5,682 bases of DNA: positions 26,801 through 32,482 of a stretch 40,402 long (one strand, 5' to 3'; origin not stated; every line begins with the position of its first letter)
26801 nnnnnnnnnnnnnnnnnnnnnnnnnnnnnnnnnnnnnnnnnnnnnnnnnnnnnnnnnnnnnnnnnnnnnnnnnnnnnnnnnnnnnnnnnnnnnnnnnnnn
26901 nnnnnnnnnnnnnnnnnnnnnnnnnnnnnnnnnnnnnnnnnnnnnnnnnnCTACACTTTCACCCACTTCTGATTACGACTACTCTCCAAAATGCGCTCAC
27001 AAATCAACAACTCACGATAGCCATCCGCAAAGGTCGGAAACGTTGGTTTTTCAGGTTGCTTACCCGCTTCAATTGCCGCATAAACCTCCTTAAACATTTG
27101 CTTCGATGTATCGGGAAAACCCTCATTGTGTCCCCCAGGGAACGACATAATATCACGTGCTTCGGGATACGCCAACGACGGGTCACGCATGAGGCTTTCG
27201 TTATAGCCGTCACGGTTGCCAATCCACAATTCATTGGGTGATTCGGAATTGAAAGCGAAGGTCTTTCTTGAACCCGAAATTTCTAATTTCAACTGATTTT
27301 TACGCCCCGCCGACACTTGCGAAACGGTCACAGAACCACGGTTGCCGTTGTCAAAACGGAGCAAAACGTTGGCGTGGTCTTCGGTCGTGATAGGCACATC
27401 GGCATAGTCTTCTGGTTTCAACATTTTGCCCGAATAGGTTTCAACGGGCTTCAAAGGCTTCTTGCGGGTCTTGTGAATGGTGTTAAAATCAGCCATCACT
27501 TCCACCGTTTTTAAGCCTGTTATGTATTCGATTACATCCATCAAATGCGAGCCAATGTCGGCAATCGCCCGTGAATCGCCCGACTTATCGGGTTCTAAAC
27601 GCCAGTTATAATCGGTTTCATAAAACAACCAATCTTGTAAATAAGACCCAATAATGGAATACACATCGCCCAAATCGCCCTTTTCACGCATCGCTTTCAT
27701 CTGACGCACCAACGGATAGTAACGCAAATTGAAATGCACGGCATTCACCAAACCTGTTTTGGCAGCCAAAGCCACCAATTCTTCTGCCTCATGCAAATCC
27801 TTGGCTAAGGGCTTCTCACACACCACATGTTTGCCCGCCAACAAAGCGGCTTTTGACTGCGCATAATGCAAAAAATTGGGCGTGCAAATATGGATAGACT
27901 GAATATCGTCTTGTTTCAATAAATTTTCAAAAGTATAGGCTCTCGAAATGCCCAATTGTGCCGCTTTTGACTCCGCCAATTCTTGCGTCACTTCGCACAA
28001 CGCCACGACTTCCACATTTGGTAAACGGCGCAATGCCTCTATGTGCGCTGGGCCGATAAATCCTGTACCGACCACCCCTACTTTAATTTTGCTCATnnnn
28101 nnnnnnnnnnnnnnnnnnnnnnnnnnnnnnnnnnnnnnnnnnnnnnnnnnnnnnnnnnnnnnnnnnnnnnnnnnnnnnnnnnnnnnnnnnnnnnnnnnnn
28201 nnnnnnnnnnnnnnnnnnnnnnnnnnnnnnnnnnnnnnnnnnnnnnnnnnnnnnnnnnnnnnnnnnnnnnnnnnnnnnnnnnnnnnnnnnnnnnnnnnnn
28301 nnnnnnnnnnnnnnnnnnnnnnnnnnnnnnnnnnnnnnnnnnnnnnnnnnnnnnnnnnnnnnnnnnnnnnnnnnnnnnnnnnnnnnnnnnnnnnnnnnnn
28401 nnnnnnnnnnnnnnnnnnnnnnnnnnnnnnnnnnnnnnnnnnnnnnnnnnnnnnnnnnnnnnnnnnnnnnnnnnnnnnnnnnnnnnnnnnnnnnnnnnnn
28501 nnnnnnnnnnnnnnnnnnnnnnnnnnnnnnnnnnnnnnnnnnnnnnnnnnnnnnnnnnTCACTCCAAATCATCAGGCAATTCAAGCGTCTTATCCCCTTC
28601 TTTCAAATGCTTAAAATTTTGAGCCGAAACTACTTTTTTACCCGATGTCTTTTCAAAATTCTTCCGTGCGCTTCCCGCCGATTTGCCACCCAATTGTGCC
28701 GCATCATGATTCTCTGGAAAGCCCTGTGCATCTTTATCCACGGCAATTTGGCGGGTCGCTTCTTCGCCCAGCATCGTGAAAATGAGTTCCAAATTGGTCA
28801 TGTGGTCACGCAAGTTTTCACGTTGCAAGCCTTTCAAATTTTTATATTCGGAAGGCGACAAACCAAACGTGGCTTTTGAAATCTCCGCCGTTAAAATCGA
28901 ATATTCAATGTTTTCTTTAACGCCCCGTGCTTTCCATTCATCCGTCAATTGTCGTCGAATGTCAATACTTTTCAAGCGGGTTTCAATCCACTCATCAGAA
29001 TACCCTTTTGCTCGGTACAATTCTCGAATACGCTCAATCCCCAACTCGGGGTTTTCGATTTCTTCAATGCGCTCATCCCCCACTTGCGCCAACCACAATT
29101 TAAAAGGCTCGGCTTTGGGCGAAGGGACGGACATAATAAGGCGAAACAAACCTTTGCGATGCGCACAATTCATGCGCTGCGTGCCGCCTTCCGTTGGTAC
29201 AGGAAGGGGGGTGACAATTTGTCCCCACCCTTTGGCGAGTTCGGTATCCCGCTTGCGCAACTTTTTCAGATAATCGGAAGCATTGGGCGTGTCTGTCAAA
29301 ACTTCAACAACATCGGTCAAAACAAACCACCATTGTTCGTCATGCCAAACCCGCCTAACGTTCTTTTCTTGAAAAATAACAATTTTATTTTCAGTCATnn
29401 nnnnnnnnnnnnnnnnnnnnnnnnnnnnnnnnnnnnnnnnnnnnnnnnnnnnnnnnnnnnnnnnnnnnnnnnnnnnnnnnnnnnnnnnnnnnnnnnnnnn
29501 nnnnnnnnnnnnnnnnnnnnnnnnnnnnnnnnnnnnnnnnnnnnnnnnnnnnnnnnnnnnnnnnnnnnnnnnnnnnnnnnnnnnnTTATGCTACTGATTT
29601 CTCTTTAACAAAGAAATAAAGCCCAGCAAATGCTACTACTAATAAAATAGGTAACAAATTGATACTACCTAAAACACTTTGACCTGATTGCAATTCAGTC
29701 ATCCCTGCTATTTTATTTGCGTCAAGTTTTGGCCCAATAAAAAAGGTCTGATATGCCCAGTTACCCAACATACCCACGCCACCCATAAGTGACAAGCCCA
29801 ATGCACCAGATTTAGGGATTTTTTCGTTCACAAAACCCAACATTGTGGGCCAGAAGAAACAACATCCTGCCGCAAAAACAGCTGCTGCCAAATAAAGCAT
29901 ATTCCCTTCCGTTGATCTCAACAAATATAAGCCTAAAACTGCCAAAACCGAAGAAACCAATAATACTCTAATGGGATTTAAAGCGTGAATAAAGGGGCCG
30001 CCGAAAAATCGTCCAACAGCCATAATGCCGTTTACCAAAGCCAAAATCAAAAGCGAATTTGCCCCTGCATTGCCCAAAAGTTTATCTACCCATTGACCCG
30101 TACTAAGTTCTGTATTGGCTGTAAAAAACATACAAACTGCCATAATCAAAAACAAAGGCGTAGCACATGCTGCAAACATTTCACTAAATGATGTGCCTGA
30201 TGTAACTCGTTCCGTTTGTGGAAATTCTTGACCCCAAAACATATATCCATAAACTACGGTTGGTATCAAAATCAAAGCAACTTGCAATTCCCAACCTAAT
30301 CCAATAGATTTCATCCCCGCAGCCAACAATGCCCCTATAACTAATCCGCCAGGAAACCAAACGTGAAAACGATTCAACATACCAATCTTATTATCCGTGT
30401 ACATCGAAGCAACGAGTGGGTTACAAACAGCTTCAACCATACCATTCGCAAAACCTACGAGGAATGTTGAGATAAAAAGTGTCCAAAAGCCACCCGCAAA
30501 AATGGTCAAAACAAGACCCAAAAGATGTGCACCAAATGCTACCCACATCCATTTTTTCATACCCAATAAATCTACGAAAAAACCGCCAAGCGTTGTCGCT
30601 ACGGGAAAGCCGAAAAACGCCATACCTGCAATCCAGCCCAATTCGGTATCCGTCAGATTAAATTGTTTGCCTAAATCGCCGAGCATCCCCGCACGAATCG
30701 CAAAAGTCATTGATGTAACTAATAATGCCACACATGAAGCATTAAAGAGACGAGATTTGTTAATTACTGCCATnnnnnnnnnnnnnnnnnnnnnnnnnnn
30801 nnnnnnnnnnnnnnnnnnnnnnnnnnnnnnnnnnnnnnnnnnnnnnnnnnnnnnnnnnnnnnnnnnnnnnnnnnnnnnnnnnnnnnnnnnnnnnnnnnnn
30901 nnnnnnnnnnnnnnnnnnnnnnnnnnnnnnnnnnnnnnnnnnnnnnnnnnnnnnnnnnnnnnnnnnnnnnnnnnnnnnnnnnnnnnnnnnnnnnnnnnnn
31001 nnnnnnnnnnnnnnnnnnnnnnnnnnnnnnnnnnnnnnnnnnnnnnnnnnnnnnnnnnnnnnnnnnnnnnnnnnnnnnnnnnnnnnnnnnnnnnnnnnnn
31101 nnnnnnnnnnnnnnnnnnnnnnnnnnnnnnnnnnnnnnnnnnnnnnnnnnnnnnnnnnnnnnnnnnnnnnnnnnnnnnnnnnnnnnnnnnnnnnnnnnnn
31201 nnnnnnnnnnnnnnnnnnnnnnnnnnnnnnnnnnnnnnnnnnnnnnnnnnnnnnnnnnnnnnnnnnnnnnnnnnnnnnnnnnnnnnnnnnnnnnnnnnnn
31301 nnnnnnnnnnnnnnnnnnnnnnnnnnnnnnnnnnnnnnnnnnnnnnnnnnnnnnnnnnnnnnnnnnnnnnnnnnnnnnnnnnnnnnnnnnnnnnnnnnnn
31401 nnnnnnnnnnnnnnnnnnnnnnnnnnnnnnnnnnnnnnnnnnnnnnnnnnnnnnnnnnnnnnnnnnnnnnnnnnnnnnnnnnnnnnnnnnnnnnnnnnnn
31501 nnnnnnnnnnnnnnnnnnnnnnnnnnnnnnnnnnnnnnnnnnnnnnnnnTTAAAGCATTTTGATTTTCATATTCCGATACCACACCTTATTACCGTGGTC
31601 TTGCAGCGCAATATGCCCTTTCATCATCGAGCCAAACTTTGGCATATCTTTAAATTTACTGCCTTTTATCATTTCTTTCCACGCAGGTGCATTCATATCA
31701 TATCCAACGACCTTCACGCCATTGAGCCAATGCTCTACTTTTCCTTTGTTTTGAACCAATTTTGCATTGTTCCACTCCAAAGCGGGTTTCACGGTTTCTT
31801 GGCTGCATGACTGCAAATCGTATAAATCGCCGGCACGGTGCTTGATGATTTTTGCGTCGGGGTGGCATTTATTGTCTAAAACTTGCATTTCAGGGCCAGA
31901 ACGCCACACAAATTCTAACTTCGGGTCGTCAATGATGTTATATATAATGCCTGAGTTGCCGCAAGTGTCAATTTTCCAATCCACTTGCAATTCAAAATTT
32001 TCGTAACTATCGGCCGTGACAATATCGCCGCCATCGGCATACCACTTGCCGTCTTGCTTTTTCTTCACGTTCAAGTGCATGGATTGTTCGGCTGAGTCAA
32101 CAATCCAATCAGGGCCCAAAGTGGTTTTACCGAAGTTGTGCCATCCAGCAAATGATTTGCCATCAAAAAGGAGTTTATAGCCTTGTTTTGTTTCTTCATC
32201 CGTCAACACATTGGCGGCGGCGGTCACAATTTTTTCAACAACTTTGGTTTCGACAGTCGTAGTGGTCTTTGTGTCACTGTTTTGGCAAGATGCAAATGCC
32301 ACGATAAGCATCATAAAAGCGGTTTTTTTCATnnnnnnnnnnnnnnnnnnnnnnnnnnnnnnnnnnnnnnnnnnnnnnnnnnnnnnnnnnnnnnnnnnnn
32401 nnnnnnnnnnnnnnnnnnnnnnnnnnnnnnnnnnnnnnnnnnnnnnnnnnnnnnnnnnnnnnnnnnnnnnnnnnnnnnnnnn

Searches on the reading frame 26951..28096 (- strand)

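Call 8: search_protein_families(library=pfam, proteins=[window:26951-28096:-], max_evalue=0.01)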
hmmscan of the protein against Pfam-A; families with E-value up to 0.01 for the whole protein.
window:26951-28096:- (381 aa): 4 families
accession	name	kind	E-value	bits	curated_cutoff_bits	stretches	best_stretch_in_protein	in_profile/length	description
PF01408.29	GFO_IDH_MocA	-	1.1e-28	100.8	24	1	4-120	1-118/120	Oxidoreductase family, NAD-binding Rossmann fold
PF22725.1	GFO_IDH_MocA_C3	-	2.6e-25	89.2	27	1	130-280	1-123/124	GFO/IDH/MocA C-terminal domain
PF02894.22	GFO_IDH_MocA_C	-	2.3e-19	70.5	22.9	1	138-381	5-218/218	Oxidoreductase family, C-terminal alpha/beta domain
PF02826.25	2-Hacid_dh_C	-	0.0057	16.5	25.1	1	4-71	37-100/178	D-isomer specific 2-hydroxyacid dehydrogenase, NAD binding domain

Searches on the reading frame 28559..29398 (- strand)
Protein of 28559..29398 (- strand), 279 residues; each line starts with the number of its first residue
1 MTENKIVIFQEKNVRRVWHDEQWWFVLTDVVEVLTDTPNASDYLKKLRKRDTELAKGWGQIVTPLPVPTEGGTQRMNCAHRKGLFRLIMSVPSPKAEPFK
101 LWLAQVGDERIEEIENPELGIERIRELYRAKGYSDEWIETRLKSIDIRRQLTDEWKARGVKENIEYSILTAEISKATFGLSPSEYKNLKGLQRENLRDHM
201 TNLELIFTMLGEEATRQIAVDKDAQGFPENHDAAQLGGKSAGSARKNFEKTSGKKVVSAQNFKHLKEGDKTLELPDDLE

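Call 8: search_protein_families(library=pfam, proteins=[window:28559-29398:-], max_evalue=0.01)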
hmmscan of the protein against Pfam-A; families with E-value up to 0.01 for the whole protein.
window:28559-29398:- (279 aa): 1 family
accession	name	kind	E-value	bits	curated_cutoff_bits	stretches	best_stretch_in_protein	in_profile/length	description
PF02498.22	Bro-N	-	1e-15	58.5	25.6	1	13-105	1-92/96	BRO family, N-terminal domain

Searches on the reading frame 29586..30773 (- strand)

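Call 8: search_protein_families(library=pfam, proteins=[window:29586-30773:-], max_evalue=0.01)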
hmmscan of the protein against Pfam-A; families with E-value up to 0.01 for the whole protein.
window:29586-30773:- (395 aa): 3 families
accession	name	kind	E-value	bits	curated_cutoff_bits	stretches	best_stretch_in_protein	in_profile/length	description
PF07690.21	MFS_1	-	5.7e-22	78.5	33.4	1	15-337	3-342/347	Major Facilitator Superfamily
PF03137.26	OATP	-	0.0075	15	25.8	1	13-93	6-84/545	Organic Anion Transporter Polypeptide (OATP) family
PF03901.23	Glyco_transf_22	-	0.0089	15.7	23.8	1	199-312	79-180/414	Alg9-like mannosyltransferase family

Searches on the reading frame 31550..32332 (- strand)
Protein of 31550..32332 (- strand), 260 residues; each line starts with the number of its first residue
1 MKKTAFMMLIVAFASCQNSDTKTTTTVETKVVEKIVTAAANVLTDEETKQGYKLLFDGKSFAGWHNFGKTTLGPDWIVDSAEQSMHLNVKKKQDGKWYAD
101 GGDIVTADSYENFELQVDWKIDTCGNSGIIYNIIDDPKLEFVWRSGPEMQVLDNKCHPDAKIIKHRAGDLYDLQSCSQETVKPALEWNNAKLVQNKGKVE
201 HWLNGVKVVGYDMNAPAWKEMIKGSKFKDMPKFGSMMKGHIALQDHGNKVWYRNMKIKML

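Call 8: search_protein_families(library=pfam, proteins=[window:31550-32332:-], max_evalue=0.01)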
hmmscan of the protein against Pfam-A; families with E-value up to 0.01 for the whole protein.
window:31550-32332:- (260 aa): 1 family
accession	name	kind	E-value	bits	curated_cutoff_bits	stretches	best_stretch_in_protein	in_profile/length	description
PF06439.18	3keto-disac_hyd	-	6.4e-42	144.2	26.8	1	51-258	1-187/187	3-keto-disaccharide hydrolase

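Call 9: search_protein_families(library=ncbifam, proteins=[window:31550-32332:-], max_evalue=0.01)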
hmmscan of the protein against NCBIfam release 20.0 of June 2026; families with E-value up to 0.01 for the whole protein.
window:31550-32332:- (260 aa): 1 family
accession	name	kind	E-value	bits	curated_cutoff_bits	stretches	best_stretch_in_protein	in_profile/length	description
NF050142.1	PG1828_fam_lipo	equivalog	0.0023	18.6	50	1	1-43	1-48/59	PG1828 family lipoprotein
